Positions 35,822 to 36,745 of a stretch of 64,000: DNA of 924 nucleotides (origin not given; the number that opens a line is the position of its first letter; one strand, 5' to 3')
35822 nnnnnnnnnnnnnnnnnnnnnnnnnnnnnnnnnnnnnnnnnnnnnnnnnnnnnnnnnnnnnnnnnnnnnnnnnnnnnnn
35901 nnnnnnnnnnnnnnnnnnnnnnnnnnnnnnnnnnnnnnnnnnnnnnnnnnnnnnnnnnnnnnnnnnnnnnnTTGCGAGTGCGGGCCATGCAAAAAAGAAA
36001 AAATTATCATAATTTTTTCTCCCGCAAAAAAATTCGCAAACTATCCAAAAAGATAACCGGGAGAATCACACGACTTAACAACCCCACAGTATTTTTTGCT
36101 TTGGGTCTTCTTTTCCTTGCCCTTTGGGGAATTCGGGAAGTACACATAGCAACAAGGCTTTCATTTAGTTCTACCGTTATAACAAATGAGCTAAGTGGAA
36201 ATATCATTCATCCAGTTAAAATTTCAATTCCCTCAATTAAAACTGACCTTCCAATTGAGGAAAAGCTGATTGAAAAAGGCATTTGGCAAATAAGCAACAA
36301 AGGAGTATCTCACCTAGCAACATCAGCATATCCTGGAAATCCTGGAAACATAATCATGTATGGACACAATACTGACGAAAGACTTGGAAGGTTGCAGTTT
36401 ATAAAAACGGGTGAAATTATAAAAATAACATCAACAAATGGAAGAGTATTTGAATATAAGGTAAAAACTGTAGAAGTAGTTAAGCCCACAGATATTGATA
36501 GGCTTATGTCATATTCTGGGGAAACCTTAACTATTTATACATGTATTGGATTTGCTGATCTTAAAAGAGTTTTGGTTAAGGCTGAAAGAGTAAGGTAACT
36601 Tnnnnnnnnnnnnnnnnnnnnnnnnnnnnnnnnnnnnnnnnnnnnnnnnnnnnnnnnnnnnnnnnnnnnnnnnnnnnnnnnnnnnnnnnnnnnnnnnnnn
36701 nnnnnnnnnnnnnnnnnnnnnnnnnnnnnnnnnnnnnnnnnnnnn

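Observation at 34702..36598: Sortase translationally coupled to a surface protein with a non-LPXTG tripartite sorting signal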

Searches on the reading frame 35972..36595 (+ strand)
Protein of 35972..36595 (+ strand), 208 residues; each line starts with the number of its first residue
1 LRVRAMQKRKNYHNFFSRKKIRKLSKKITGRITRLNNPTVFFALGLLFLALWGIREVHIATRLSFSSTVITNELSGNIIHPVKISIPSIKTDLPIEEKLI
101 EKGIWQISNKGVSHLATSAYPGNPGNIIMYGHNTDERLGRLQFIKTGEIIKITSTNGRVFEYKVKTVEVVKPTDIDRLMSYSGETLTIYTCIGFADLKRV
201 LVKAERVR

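Call 3: search_protein_families(library=pfam, proteins=[window:35972-36595:+], max_evalue=1)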
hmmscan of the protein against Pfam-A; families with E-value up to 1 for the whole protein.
window:35972-36595:+ (208 aa): 2 families
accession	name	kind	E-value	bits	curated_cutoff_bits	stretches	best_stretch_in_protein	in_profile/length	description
PF04203.18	Sortase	-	1e-20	74.1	26.6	1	84-207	1-125/125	Sortase domain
PF17478.7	VP4_helical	-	0.081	12.8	27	1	153-200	200-246/292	Rotavirus VP4 helical domain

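Call 4: search_protein_families(library=ncbifam, proteins=[window:35972-36595:+], max_evalue=1)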
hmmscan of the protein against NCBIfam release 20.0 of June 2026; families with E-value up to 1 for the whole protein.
window:35972-36595:+ (208 aa): 8 families
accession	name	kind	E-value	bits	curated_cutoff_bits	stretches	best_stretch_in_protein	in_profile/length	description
TIGR01076.1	sortase_fam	subfamily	1.9e-15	56.8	39.35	1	84-207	3-128/136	sortase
NF033746.1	class_D_sortase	subfamily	1.3e-12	47.7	165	1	83-195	12-118/135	class D sortase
NF033745.1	class_C_sortase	subfamily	7.5e-12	45.4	160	1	83-206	95-220/220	class C sortase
NF058671.1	sortase_SrtD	exception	1.1e-11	44.7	140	1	83-194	66-171/187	class D sortase, LPxTATN-specific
TIGR03784.1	marine_sortase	equivalog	1.9e-09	37.4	158.25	1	111-197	77-162/174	class GN sortase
NF033748.1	class_F_sortase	subfamily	1.6e-07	31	166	1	80-193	10-135/155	class F sortase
NF033747.1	class_E_sortase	subfamily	1.3e-06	28.4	160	1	84-179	74-169/211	class E sortase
NF009347.0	PRK12705.1-4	equivalog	0.04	12.6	579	1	4-79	99-174/473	hypothetical protein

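Call 8: find_homologous_proteins(query=window:35987-36595:+)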
Query window:35987-36595:+ (203 aa): 17 proteins with E <= 0.001 among 198 candidates.
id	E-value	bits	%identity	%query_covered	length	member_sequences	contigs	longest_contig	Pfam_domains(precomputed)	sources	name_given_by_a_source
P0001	2.1e-128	444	100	100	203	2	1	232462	PF04203.19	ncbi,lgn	-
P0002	5.0e-96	338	74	100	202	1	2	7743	PF04203.19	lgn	-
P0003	1.8e-95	336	73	100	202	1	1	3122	PF04203.19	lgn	-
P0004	2.7e-95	336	72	100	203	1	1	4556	PF04203.19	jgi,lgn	-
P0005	1.4e-89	317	71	98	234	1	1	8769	PF04203.19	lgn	-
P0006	3.2e-83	296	64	100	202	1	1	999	PF04203.19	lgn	-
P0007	4.0e-79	283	75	82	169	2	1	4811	PF04203.19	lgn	-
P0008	2.3e-49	186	47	100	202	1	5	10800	PF04203.19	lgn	-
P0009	9.0e-49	184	50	99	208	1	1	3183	PF04203.19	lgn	-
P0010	4.6e-48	182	48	100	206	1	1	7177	PF04203.19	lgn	-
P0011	1.2e-46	177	50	82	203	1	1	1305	PF04203.19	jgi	-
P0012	6.8e-44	168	44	100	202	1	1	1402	PF04203.19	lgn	-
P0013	2.2e-42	163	46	100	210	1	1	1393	PF04203.19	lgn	-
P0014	4.4e-35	139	41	92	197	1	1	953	PF04203.19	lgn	-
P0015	2.3e-32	130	46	75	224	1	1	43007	PF04203.19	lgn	-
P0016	5.0e-31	126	38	90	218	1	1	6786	PF04203.19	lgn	-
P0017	1.2e-22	99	37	73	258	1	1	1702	PF04203.19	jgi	jgi:LPXTG-site transpeptidase (sortase) family protein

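Call 10: find_encoding_contigs(protein=P0002, flank=6000, max_places=3)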
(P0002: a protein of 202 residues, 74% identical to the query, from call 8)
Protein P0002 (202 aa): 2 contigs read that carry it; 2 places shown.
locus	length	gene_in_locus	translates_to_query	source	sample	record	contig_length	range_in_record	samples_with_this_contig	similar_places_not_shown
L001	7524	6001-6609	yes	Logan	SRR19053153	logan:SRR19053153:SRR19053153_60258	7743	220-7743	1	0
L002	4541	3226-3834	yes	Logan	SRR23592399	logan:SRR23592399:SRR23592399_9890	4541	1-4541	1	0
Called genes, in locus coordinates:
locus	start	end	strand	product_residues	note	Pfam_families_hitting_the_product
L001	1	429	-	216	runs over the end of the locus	?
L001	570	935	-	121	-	-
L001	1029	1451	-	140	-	-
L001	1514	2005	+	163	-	PF01988:VIT1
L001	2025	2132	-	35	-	-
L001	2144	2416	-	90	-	-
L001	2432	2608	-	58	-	PF20106:DUF6496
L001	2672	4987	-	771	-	PF00690:Cation_ATPase_N, PF00122:E1-E2_ATPase, PF00702:Hydrolase, PF13246:Cation_ATPase, PF08282:Hydrolase_3 (faint), PF00689:Cation_ATPase_C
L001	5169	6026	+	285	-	-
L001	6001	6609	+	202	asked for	PF04203:Sortase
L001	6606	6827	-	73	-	PF04070:DUF378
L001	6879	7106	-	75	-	PF10685:KGG (faint)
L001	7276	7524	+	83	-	?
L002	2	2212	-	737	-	?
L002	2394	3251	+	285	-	-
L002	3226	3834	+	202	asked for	PF04203:Sortase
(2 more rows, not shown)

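Call 11: find_encoding_contigs(protein=P0005, flank=6000, max_places=3)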
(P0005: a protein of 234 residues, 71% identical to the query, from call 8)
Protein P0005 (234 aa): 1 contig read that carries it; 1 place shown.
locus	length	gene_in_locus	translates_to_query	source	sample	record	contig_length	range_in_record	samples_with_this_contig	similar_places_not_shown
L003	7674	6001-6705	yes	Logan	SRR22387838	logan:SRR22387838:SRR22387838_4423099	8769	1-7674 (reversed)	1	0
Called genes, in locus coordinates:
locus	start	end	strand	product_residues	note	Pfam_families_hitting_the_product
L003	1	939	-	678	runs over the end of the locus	?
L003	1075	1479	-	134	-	-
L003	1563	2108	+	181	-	PF01988:VIT1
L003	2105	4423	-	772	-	PF00690:Cation_ATPase_N, PF00122:E1-E2_ATPase, PF00702:Hydrolase, PF13246:Cation_ATPase, PF08282:Hydrolase_3 (faint), PF00689:Cation_ATPase_C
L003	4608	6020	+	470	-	-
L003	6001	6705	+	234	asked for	PF04203:Sortase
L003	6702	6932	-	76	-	PF04070:DUF378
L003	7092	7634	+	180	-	PF01396:Zn_ribbon_Top1 (faint), PF26040:Zn_ribbon_CLPX_N (faint), PF26788:DUF8260 (faint), PF13240:Zn_Ribbon_1 (faint)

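Call 12: find_encoding_contigs(protein=P0008, flank=6000, max_places=3)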
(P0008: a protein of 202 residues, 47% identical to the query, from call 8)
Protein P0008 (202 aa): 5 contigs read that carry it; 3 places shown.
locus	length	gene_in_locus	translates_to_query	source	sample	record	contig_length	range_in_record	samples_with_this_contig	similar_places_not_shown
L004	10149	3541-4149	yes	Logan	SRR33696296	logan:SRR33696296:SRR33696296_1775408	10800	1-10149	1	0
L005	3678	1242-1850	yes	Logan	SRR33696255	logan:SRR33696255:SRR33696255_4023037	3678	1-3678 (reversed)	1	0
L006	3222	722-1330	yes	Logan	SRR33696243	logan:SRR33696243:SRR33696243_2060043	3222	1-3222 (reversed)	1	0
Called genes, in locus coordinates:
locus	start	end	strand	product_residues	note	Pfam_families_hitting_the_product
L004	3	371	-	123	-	?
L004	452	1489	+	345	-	PF21338:Top1B_N_bact, PF01028:Topoisom_I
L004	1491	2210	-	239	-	PF00929:RNase_T, PF01612:DNA_pol_A_exo1 (weak), PF20600:ExoX-like_C (weak)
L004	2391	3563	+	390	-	-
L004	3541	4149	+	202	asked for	PF04203:Sortase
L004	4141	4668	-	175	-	PF06737:Transglycosylas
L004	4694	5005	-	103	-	-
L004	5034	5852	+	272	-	PF03891:DUF333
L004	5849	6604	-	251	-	PF12705:PDDEXK_1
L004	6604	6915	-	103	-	PF02643:DUF192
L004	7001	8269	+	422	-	PF22422:MGH1-like_GH, PF03200:Glyco_hydro_63, PF01204:Trehalase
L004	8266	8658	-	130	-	PF09864:MliC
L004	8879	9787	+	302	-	PF00932:LTD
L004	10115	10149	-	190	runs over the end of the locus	PF03703:bPH_2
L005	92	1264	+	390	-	-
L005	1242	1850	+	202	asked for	PF04203:Sortase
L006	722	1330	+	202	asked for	PF04203:Sortase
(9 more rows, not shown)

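Call 24: find_related_loci(query=A1, collection=genome_contigs, flank=5000)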
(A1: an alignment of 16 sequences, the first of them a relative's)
Query A1 (203 aa) in genome_contigs; peptide patterns used: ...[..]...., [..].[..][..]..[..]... (x = any residue, [..] = any of these).
88 stretches matched a pattern; 54 encode a relative of the query (tblastn E <= 1e-3); 54 distinct loci.
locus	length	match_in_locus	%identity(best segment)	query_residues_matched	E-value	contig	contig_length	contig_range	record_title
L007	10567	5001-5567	41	13-200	7e-42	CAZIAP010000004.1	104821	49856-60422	MAG TPA_asm: uncultured Gammaproteobacteria bacterium isolate SRP144015_co1_80 genome assembly, contig: NODE_100_length_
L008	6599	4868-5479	36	4-200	7e-38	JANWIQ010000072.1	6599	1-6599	MAG: Candidatus Paceibacterota bacterium isolate CRAIB_MAG45 c_000000089153, whole genome shotgun sequence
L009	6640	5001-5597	38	2-199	5e-36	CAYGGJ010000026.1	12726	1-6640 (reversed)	MAG TPA_asm: uncultured Gammaproteobacteria bacterium isolate ERP113451_co1_192 genome assembly, contig: NODE_5876_lengt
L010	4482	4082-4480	49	65-200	8e-36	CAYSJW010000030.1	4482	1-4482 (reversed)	MAG TPA_asm: uncultured Gammaproteobacteria bacterium isolate SRP231805_co4_34 genome assembly, contig: k141_200123, who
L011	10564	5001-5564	36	13-202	4e-35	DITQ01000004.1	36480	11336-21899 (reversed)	MAG TPA_asm: Candidatus Pacebacteria bacterium UBA6180 UBA6180_contig_133574, whole genome shotgun sequence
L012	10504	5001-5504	37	33-199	9e-35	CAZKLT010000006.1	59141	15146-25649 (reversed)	MAG TPA_asm: uncultured Gammaproteobacteria bacterium isolate SRP237561_co1_402 genome assembly, contig: NODE_687_length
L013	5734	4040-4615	34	9-202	5e-34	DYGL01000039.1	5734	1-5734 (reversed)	MAG TPA_asm: Candidatus Microgenomatus sp. isolate BE2012_4_39_12 Afr_mines_BE2012_5043_length_5734_cov_4_614193, whole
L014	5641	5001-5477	37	41-199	4e-34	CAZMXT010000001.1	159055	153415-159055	MAG TPA_asm: uncultured Pseudomonadales bacterium isolate SRP128246_co1_515 genome assembly, contig: NODE_25_length_1590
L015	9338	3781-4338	35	17-199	9e-34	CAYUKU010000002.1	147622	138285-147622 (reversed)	MAG TPA_asm: uncultured Gammaproteobacteria bacterium isolate binchicken_co58_53 genome assembly, contig: NODE_87_length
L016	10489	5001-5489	41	39-202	9e-34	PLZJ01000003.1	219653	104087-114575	MAG: Candidatus Levyibacteriota bacterium isolate palsa_1332 73.20120700_P3D.151_contig_16110, whole genome shotgun sequ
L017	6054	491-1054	38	13-199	8e-34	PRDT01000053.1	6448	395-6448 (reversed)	MAG: Candidatus Levyibacteriota bacterium isolate Amazon FNV 2010 10 14 contig_75_39001603_length_6448_multi_3_in_2_out_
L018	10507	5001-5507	43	32-199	4e-33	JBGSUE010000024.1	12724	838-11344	MAG: Patescibacteria group bacterium isolate JTS-AC425 k141_1057310, whole genome shotgun sequence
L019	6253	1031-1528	37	31-200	7e-33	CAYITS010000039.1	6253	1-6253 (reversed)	MAG TPA_asm: uncultured Gammaproteobacteria bacterium isolate ERP119705_co3_637 genome assembly, contig: NODE_16402_leng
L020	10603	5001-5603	37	8-199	7e-33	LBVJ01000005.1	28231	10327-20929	MAG: Candidatus Woesebacteria bacterium GW2011_GWA1_38_8 UT06_C0005, whole genome shotgun sequence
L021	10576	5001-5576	33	40-199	3e-32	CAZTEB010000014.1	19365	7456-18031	MAG TPA_asm: uncultured Pseudomonadales bacterium isolate SRP334346_co1_115 genome assembly, contig: NODE_2451_length_19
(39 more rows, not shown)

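Call 32: search_solved_structures(query=A1, max_evalue=0.01, show_alignments=0)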
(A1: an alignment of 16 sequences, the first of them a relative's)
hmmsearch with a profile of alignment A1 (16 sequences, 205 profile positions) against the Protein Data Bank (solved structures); distinct sequences matched with E-value up to 0.01: 63 (the best 60 are shown).
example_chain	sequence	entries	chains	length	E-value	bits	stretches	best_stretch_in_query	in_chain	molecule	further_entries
4d70_A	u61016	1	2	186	1.7e-15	60.4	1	89-202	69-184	SORTASE FAMILY PROTEIN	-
5k9a_A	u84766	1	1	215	3.8e-14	56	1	71-204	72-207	Putative fimbrial associated sortase-like protein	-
6bwe_A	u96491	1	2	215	5.4e-14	55.5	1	73-204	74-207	Putative fimbrial associated sortase-like protein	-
2kw8_A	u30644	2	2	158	2.7e-13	53.3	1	71-199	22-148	LPXTG-site transpeptidase family protein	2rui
4d7w_A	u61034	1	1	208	3.3e-13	53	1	52-203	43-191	SORTASE FAMILY PROTEIN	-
2xwg_A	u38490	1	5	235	4.9e-13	52.4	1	78-203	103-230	SORTASE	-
24rr_A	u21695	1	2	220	9.3e-13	51.5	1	79-203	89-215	Ebp pilus assembly class C sortase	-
7d6p_A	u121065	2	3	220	6.3e-12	48.8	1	79-204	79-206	Sortase family protein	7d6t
6ixz_A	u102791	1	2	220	6.3e-12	48.8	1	79-204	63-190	Sortase family protein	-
4g1h_A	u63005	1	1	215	2.1e-11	47.1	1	79-203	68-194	Sortase family protein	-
8t28_A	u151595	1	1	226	5.5e-11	45.7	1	66-203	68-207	Class C sortase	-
2w1j_A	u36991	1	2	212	1.5e-10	44.3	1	79-203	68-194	PUTATIVE SORTASE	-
4g1j_A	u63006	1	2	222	9.4e-10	41.7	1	79-203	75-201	Sortase family protein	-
3rbi_A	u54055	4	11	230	9.6e-10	41.7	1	79-203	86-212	Sortase family protein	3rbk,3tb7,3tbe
8gmx_A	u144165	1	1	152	2e-09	40.6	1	79-203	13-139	Class C sortase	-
5cuw_A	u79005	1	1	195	0.00026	23.9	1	80-201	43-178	SrtE1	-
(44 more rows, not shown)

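Call 35: predict_structure(alignment_id=A1)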
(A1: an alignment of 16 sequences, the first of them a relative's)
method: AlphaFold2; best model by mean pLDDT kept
length: 203 residues; sequences in the alignment: 16
mean_pLDDT: 78.9   pTM: 0.61
mean pLDDT of the five models: 78.9, 78.3, 78.0, 74.7, 74.7
residues with pLDDT >= 90: 79; 70-90: 67; 50-70: 36; < 50: 21
segments of 3 or more residues with pLDDT < 50: 1-9, 58-68
pLDDT, mean of each block of 10 residues (from residue 1): 44 60 57 76 85 56 44 87 95 82 89 89 89 89 96 96 87 83 83 90 89
secondary structure, 60 per line:
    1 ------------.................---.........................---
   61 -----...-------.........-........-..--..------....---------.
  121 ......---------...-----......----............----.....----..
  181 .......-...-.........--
elements in order: H13-29 H33-57 E76-81 E86-93 E107-110 E120-126 E144-149 E154-165 H170-174 E179-187 E193-201

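Call 39: fold_search(model_id=the predicted structure, library=pdb)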
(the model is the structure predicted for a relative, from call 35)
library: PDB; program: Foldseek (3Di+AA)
matches with E <= 10: 511; with E <= 0.001: 115
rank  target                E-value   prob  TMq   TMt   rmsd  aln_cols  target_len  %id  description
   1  4g1h                  2.8e-11  1.00  0.53  0.61   3.2       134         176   28  Group B Streptococcus Pilus Island 1 Sortase C2 (released 2012-12-05)
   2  3tbe_F                4.0e-11  1.00  0.53  0.57   2.6       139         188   22  The crystal structure of the complex of Streptococcus agalactiae sortase C1 and MTSET (released 2011-10-26)
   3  6bwe_B                4.0e-11  1.00  0.53  0.57   4.9       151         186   27  Sortase A from Corynebacterium diphtheriae, lid mutant (released 2017-12-27)
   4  2xwg_B                4.5e-11  1.00  0.54  0.59   2.4       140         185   31  Crystal structure of sortase C-1 from Actinomyces oris (formerly Actinomyces naeslundii) (released 2011-02-23)
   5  2xwg_A                5.7e-11  1.00  0.54  0.60   3.2       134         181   30  Crystal structure of sortase C-1 from Actinomyces oris (formerly Actinomyces naeslundii) (released 2011-02-23)
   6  3rbj_A                7.2e-11  1.00  0.53  0.57   3.2       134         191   23  Crystal Structure of the lid-mutant of Streptococcus agalactiae Sortase C1 (released 2011-09-07)
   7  4g1j_B                7.2e-11  1.00  0.53  0.54   2.4       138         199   22  Sortase C1 of GBS Pilus Island 1 (released 2012-12-05)
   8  3tbe_E                8.1e-11  1.00  0.53  0.55   2.5       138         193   23  The crystal structure of the complex of Streptococcus agalactiae sortase C1 and MTSET (released 2011-10-26)
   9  3tbe_D                8.1e-11  1.00  0.52  0.55   2.7       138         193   23  The crystal structure of the complex of Streptococcus agalactiae sortase C1 and MTSET (released 2011-10-26)
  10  5k9a                  8.1e-11  1.00  0.53  0.50   3.5       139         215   30  Sortase A from Corynebacterium diphtheriae (released 2016-06-15)
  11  2xwg_D                8.6e-11  1.00  0.54  0.60   2.2       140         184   31  Crystal structure of sortase C-1 from Actinomyces oris (formerly Actinomyces naeslundii) (released 2011-02-23)
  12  3re9                  9.1e-11  1.00  0.53  0.60   3.4       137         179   21  Crystal structure of sortaseC1 from Streptococcus suis (released 2011-06-01)
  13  4g1j_A                1.2e-10  1.00  0.52  0.52   2.5       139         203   23  Sortase C1 of GBS Pilus Island 1 (released 2012-12-05)
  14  2xwg_C                1.7e-10  1.00  0.54  0.61   2.5       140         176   31  Crystal structure of sortase C-1 from Actinomyces oris (formerly Actinomyces naeslundii) (released 2011-02-23)
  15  2w1j_A                1.8e-10  1.00  0.53  0.55   3.3       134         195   26  CRYSTAL STRUCTURE OF SORTASE C-1 (SRTC-1) from Streptococcus pneumoniae (released 2008-12-23)
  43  5cuw                  1.8e-09  1.00  0.55  0.68   3.2       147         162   23  Crystal structure of Sortase E1 from Streptomyces coelicolor with tripeptide in the active site (released 2016-08-17)
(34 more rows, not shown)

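Call 70: find_encoding_contigs(protein=P0001, flank=10000, max_places=2)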
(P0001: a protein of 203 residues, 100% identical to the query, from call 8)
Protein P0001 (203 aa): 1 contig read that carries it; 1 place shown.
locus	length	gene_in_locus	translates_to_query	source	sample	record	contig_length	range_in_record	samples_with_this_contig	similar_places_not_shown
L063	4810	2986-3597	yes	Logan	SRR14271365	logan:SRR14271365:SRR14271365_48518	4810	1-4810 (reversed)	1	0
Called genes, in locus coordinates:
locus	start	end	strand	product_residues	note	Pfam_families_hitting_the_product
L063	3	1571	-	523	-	?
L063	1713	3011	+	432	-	-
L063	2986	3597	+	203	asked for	PF04203:Sortase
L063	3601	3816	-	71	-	PF04070:DUF378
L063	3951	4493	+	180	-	PF01396:Zn_ribbon_Top1 (faint), PF26040:Zn_ribbon_CLPX_N (faint)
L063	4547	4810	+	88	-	?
